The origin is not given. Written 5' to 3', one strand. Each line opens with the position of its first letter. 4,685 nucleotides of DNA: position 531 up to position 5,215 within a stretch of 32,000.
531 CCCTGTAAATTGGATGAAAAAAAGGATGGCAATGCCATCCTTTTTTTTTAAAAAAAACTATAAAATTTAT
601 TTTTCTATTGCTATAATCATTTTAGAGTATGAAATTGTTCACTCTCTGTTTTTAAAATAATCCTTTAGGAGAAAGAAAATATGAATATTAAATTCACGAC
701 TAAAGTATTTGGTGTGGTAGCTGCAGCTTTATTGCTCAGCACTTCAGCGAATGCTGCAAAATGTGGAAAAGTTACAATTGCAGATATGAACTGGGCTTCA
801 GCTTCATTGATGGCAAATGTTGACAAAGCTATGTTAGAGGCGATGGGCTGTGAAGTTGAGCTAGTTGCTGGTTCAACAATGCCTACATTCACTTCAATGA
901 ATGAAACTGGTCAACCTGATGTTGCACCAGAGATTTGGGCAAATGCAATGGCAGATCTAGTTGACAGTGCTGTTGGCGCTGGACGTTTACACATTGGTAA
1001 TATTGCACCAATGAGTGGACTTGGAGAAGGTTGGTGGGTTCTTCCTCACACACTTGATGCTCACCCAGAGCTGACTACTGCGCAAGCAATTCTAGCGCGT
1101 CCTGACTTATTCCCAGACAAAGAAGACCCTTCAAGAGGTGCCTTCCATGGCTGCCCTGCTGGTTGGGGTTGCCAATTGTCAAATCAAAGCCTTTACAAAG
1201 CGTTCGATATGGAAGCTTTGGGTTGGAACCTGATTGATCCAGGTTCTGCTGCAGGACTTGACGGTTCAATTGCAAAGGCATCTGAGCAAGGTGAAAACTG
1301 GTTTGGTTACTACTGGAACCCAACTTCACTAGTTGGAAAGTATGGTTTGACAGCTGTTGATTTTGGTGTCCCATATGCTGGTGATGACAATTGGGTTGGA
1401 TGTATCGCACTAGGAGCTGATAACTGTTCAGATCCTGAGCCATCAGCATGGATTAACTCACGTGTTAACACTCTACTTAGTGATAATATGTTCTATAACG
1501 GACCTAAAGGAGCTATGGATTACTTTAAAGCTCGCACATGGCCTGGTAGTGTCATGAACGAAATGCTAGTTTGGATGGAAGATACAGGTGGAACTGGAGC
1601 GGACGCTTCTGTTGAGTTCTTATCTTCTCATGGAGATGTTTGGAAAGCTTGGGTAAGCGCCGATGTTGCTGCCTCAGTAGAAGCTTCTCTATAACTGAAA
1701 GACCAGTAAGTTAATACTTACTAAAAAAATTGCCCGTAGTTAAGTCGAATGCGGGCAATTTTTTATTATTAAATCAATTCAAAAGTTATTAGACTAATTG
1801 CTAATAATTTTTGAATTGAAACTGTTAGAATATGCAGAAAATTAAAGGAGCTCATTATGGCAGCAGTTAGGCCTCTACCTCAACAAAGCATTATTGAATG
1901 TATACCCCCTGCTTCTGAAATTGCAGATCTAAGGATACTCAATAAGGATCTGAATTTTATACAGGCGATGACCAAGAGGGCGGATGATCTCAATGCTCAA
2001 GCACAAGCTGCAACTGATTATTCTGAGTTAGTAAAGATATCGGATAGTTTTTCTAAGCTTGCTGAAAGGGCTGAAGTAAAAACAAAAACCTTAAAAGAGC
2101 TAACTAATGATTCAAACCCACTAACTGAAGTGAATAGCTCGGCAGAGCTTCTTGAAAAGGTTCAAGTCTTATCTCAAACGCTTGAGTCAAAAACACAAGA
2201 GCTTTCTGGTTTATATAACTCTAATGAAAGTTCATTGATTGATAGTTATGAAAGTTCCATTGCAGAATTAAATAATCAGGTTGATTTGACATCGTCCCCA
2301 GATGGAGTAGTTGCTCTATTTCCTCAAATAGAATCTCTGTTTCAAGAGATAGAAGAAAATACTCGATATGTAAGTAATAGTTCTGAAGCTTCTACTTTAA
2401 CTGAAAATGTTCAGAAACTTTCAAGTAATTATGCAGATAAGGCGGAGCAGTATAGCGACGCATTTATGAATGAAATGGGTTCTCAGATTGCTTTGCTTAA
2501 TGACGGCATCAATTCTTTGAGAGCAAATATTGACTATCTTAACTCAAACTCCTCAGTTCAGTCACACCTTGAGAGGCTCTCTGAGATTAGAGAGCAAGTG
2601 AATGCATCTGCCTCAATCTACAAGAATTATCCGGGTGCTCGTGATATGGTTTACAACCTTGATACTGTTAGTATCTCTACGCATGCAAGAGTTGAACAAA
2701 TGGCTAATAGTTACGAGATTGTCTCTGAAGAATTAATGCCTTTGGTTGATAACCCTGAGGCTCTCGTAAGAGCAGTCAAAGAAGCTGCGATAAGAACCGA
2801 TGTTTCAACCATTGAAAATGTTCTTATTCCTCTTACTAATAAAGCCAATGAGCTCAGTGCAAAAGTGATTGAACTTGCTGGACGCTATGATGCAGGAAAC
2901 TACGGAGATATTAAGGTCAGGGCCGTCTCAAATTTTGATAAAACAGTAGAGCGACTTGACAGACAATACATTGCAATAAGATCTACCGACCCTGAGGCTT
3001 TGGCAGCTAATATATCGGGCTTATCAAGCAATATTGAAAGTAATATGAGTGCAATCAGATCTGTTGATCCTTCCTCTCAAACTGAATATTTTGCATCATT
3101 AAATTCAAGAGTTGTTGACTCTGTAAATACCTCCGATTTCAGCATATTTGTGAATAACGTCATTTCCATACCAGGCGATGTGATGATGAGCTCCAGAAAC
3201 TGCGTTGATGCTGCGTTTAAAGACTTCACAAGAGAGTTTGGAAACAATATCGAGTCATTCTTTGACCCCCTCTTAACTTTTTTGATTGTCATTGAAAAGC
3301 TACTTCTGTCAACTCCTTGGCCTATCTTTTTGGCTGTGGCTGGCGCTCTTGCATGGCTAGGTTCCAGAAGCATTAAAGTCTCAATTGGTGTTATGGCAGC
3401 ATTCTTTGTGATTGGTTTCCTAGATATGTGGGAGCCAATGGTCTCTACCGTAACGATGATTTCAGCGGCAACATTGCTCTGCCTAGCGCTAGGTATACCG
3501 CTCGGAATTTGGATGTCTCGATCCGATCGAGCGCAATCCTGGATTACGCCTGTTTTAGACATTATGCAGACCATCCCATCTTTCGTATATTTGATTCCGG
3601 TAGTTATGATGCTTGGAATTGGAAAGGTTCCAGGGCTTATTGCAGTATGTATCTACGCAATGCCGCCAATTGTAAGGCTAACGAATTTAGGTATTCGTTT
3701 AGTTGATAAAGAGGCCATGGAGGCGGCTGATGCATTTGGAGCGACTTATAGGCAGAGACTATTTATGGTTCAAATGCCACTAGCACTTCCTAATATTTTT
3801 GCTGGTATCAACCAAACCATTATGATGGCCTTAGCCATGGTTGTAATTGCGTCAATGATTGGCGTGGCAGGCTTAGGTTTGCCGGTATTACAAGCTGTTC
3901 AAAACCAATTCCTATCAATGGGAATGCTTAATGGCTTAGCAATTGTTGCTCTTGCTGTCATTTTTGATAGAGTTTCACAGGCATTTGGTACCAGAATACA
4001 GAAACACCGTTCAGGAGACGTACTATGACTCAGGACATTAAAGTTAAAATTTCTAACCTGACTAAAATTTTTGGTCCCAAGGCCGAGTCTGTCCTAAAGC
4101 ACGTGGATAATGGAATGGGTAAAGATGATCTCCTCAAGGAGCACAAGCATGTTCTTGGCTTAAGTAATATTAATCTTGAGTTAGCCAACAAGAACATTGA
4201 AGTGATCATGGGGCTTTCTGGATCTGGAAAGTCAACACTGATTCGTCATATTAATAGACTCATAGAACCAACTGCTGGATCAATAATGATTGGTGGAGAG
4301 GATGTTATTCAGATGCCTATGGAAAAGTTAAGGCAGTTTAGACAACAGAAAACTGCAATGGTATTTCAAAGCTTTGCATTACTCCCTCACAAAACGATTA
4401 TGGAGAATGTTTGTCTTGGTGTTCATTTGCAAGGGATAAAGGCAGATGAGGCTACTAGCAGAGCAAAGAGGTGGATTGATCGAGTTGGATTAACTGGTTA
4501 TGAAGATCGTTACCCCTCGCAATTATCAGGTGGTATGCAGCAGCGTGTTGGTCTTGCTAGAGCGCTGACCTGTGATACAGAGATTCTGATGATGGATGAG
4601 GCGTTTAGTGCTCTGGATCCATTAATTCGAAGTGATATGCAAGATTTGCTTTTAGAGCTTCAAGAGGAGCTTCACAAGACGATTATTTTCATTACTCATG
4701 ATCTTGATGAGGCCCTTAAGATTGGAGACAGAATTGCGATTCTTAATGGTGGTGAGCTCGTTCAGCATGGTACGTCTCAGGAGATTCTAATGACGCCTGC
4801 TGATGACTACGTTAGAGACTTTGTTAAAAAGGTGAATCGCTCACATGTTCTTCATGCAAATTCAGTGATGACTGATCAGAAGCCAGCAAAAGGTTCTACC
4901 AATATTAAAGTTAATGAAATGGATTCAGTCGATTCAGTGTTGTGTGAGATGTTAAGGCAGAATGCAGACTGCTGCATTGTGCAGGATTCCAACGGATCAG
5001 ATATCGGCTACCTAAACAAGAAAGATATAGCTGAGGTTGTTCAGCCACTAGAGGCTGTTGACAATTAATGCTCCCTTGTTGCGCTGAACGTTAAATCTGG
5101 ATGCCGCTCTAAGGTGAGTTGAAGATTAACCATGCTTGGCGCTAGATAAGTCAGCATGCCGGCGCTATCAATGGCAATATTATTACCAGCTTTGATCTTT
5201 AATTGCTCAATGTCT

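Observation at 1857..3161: ProW-type ABC permease with a ~435-residue N-terminal extension of unknown function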

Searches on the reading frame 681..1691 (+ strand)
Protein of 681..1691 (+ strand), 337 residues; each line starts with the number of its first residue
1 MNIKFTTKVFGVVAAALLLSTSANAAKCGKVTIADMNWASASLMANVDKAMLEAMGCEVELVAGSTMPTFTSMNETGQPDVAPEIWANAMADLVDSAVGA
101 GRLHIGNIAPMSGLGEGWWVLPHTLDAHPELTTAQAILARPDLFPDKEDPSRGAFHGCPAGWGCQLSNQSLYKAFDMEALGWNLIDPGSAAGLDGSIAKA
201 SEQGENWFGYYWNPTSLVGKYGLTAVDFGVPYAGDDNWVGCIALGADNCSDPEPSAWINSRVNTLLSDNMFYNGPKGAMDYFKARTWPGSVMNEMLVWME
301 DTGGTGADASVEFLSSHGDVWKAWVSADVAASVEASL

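Call 5: search_protein_families(library=pfam, proteins=[window:681-1691:+], max_evalue=0.1)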
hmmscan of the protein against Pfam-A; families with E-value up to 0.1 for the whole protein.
window:681-1691:+ (337 aa): 1 family
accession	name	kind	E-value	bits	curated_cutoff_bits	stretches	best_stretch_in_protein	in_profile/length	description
PF04069.17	OpuAC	-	1.3e-41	143.3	21.2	1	30-315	2-256/257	Substrate binding domain of ABC-type glycine betaine transport system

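Call 39: search_protein_families(library=ncbifam, proteins=[window:681-1691:+], max_evalue=0.00001)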
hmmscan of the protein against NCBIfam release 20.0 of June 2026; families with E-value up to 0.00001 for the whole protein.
window:681-1691:+ (337 aa): 0 families

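Call 40: search_solved_structures(query=window:681-1691:+, max_evalue=0.001)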
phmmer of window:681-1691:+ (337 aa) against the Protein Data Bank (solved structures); distinct sequences matched with E-value up to 0.001: 2.
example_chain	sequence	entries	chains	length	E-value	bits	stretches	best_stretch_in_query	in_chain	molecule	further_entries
7yle_A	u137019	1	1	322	7.8e-53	183.2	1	17-327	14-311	Glycine betaine/proline ABC transporter, periplasmic glycinebetaine/proline-binding protei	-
4xz6_A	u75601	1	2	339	2.1e-06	30.6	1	5-220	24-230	Glycine betaine/proline ABC transporter, periplasmic substrate-binding protein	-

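Call 44: search_solved_structures(query=window:681-1691:+, max_evalue=1e-10, show_alignments=1)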
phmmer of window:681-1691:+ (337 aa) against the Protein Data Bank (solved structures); distinct sequences matched with E-value up to 1e-10: 1.
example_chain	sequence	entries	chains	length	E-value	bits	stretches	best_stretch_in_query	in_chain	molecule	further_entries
7yle_A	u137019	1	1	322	7.8e-53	183.2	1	17-327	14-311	Glycine betaine/proline ABC transporter, periplasmic glycinebetaine/proline-binding protei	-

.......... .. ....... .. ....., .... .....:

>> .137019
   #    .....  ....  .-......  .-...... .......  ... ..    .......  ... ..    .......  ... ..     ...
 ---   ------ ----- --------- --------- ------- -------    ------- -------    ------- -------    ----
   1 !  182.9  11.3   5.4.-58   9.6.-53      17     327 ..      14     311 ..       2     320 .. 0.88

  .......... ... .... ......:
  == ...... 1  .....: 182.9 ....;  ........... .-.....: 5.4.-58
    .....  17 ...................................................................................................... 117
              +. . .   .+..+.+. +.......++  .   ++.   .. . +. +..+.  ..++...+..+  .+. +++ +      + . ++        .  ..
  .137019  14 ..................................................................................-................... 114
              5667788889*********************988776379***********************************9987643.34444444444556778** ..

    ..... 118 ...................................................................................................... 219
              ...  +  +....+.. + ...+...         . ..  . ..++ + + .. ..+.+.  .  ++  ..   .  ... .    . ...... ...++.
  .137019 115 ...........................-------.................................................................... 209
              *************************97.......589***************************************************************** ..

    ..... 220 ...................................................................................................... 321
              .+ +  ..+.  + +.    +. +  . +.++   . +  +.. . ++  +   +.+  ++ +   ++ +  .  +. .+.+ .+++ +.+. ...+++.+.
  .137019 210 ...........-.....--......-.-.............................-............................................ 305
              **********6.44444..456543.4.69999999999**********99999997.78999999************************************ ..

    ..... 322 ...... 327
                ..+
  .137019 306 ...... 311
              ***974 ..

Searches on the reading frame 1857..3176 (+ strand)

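Call 9: search_protein_families(library=ncbifam, proteins=[window:1857-3176:+], max_evalue=1)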
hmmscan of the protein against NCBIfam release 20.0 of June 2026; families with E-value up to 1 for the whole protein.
window:1857-3176:+ (440 aa): 4 families
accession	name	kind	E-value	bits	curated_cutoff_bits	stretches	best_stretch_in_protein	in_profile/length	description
NF041066.2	DpdI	equivalog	0.0002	21.5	150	1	214-287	3-76/239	protein DpdI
NF003656.0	PRK05287.1-4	equivalog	0.033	13.6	213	1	42-119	25-102/252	cell division protein ZapD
NF049847.1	FtsL_COG5462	equivalog_domain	0.061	13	50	1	202-240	30-68/85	cell division protein FtsL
NF045780.1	TrlF_fam_ATP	equivalog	0.58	8.8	350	1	28-256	475-721/944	TrlF family AAA-like ATPase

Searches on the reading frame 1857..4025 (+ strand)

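Call 5: search_protein_families(library=pfam, proteins=[window:1857-4025:+], max_evalue=0.1)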
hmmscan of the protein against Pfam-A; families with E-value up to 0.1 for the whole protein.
window:1857-4025:+ (723 aa): 2 families
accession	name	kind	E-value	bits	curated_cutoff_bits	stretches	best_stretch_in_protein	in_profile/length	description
PF00528.27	BPD_transp_1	-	4.3e-26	92.2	26.4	1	546-714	1-182/184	Binding-protein-dependent transport system inner membrane component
PF04003.17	Utp12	-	0.075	13.6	31.5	0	172-244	9-83/107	Dip2/Utp12 Family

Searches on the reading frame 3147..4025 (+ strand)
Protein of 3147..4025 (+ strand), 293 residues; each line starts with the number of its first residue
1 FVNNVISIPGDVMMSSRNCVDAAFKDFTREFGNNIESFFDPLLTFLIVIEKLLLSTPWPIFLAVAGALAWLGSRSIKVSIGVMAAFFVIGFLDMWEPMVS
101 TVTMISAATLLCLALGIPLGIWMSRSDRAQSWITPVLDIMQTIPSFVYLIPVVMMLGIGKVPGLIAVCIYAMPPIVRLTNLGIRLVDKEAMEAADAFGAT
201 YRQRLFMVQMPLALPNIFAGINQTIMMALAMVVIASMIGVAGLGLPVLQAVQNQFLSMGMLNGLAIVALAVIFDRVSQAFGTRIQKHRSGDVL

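Call 18: search_solved_structures(query=window:3147-4025:+, max_evalue=0.001, show_alignments=2)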
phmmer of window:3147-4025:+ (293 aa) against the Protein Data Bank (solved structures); distinct sequences matched with E-value up to 0.001: 8.
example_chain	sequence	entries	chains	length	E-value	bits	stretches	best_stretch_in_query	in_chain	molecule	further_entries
7ahc_A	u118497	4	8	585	2.3e-60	207.6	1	45-281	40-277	ABC transporter permease subunit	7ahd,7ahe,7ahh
9u9z_A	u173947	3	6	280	1.2e-07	34.7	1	58-276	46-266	CmpB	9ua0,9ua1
8w9m_B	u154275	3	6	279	1.1e-05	28.3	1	98-251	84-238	Nitrate transport permease protein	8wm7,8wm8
9k3x_A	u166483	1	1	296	1.4e-05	27.9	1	104-271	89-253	Phosphate transport system permease protein PstA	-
9k3s_A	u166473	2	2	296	2.3e-05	27.2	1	104-271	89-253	Phosphate transport system permease protein PstA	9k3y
4yms_D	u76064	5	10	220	6.6e-05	25.7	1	96-288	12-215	ABC-type amino acid transport system, permease component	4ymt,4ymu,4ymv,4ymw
3d31_C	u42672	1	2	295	0.00065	22.5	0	107-271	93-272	Sulfate/molybdate ABC transporter, permease protein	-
8y5g_B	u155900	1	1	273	0.00089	22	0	166-258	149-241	Spermidine/putrescine ABC transporter permease PotB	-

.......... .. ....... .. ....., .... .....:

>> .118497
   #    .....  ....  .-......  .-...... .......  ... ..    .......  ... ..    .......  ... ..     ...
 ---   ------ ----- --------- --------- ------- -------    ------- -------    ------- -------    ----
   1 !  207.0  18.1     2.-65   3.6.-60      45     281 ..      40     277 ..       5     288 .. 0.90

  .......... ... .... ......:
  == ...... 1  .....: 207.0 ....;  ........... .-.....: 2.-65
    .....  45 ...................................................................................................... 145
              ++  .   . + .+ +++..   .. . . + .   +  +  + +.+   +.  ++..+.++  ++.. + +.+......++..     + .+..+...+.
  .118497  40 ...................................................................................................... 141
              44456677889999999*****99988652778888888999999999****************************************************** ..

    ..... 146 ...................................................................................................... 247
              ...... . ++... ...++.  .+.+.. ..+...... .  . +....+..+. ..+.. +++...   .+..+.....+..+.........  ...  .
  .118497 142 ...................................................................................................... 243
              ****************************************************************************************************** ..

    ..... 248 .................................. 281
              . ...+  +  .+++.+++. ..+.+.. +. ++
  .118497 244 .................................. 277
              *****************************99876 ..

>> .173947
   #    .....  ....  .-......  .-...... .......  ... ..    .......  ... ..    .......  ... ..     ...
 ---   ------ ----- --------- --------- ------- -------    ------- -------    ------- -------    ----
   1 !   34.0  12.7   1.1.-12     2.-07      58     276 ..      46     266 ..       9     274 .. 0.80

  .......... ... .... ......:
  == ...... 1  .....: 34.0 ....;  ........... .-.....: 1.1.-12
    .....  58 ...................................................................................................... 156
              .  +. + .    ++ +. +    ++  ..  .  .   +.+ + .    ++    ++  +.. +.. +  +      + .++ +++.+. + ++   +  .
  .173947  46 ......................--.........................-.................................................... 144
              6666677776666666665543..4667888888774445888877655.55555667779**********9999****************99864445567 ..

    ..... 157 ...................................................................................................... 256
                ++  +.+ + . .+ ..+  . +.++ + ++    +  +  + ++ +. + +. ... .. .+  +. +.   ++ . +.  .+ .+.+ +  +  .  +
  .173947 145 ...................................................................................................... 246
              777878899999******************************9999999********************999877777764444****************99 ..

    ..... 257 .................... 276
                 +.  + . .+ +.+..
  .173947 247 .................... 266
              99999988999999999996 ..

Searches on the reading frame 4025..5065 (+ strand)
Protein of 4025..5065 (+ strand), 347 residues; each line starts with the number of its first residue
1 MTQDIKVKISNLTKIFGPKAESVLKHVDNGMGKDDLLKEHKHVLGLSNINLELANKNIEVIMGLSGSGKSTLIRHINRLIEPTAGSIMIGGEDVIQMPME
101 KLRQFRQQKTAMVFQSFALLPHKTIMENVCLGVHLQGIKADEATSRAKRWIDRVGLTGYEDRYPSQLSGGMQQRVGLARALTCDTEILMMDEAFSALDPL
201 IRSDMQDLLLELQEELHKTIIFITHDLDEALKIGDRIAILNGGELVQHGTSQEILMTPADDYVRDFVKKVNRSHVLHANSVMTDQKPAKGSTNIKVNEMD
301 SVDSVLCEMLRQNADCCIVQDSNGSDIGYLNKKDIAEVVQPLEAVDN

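Call 5: search_protein_families(library=pfam, proteins=[window:4025-5065:+], max_evalue=0.1)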
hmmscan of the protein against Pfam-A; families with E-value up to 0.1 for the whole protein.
window:4025-5065:+ (347 aa): 16 families
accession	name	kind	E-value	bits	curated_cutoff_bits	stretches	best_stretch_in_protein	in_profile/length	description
PF00005.33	ABC_tran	-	2.5e-32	112.8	25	1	46-194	1-136/137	ABC transporter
PF09818.15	ABC_ATPase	-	0.00015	21.3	23.2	1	166-244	157-234/283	P-loop domain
PF13304.12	AAA_21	-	0.00036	21.1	27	0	157-226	228-299/304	AAA domain, putative AbiEii toxin, Type IV TA system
PF03193.22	RsgA_GTPase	-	0.00039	20.7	30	1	37-78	88-128/174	RsgA GTPase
PF13401.12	AAA_22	-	0.002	18.9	27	1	56-229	5-128/130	AAA domain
PF13555.12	AAA_29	-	0.0022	18.1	27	1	52-82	18-48/61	P-loop containing region of AAA domain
PF25201.1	nSTAND6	-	0.0026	18.3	27.7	1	46-78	8-40/148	Novel STAND NTPase 6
PF01637.24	ATPase_2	-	0.0038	17.5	33.2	1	52-80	16-44/225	ATPase domain predominantly from Archaea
PF02456.21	Adeno_IVa2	-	0.0044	16.3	21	1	46-90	78-123/370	Adenovirus IVa2 protein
PF13191.12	AAA_16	-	0.0046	17.9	32.6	1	60-97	28-64/167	AAA ATPase domain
PF13476.12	AAA_23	-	0.025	15.7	27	1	47-76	11-39/201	AAA domain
PF02463.25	SMC_N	-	0.028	14.3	40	0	55-225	23-197/220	RecF/RecN/SMC N terminal domain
PF01443.25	Viral_helicase1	-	0.033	14.4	21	1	60-84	2-29/228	Viral superfamily 1 RNA helicase core domain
PF00571.33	CBS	-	0.077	13.8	24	0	294-339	10-55/57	CBS domain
PF13671.12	AAA_33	-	0.085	13.6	27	0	60-76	3-19/143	AAA domain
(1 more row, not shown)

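Call 39: search_protein_families(library=ncbifam, proteins=[window:4025-5065:+], max_evalue=0.00001)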
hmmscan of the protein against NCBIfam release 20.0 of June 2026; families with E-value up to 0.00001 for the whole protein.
window:4025-5065:+ (347 aa): 182 families (the best 25 are shown)
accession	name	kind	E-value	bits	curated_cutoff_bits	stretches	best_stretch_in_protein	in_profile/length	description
TIGR03415.1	ABC_choXWV_ATP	equivalog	1.5e-105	353.3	483.75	1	7-298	1-297/382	choline ABC transporter ATP-binding protein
TIGR01186.1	proV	subfamily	2.7e-102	342.6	326.6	1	44-336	7-295/363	betaine/proline/choline family ABC transporter ATP-binding protein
NF007480.0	PRK10070.1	equivalog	4.9e-96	322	444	1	5-281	3-279/400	glycine betaine/L-proline ABC transporter ATP-binding protein ProV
TIGR03265.1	PhnT2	equivalog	4.7e-65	220.1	457.7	1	36-298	10-262/353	putative 2-aminoethylphosphonate ABC transporter ATP-binding protein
TIGR01187.1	potA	subfamily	2.9e-62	210.6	355.6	1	61-278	1-212/325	polyamine ABC transporter ATP-binding protein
TIGR00968.1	3a0106s01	subfamily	2.1e-60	204.2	342.75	1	36-272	6-236/237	sulfate ABC transporter ATP-binding protein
NF006987.0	PRK09452.1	equivalog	7.7e-58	196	482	1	37-277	24-258/378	spermidine/putrescine ABC transporter ATP-binding protein PotA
NF043075.1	MMSYN1_0197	equivalog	1.3e-56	192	550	1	35-287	7-249/341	spermidine/putrescine ABC transporter ATP-binding protein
NF040840.2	tungstate_WtpC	equivalog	2.8e-55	188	440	1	36-271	7-235/347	tungstate ABC transporter ATP-binding protein WtpC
NF040933.2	ABC_arch_GlcV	equivalog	1.1e-54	185.7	450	1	38-298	14-269/357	glucose ABC transporter ATP-binding protein GlcV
TIGR03258.1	PhnT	equivalog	5.4e-54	183.6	499.15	1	44-280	22-250/359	2-aminoethylphosphonate ABC transport system ATP-binding subunit PhnT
NF008513.0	PRK11432.1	equivalog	5.5e-54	183.4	496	1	42-271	18-241/351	ferric ABC transporter ATP-binding protein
TIGR02314.1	ABC_MetN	equivalog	1.2e-53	182.3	499.7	1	40-275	15-249/343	methionine ABC transporter ATP-binding protein MetN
NF007027.0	PRK09493.1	equivalog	1.9e-52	178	379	1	38-270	9-239/240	glutamine ABC transporter ATP-binding protein GlnQ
NF008105.0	PRK10851.1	equivalog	2.5e-51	174.5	502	1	40-273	12-243/362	sulfate/thiosulfate ABC transporter ATP-binding protein CysA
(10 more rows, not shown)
